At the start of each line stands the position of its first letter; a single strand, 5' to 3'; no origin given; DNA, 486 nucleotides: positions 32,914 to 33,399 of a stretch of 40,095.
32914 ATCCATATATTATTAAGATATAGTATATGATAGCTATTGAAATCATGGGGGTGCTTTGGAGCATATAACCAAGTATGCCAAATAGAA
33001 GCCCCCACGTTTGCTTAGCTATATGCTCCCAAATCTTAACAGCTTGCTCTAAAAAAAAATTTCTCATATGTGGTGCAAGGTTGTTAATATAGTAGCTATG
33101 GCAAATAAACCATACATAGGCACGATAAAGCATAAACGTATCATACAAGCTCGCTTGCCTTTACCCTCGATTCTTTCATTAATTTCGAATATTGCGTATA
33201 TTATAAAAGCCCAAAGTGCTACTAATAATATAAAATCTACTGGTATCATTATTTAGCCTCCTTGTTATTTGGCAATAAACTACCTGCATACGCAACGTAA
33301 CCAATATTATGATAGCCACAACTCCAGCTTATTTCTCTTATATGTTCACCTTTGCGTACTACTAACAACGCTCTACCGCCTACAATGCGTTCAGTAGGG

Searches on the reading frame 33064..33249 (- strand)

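Call 56: search_protein_families(library=phrogs, proteins=[window:33064-33249:-], max_evalue=0.05)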
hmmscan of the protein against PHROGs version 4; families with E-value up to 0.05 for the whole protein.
window:33064-33249:- (61 aa): 1 family
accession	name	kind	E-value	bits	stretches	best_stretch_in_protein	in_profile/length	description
phrog_31642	-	unknown function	0.00029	22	1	4-58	3-58/59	-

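Call 69: search_protein_families(library=ncbifam, proteins=[window:33064-33249:-], max_evalue=0.1)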
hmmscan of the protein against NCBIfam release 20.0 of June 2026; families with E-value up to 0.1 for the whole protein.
window:33064-33249:- (61 aa): 0 families
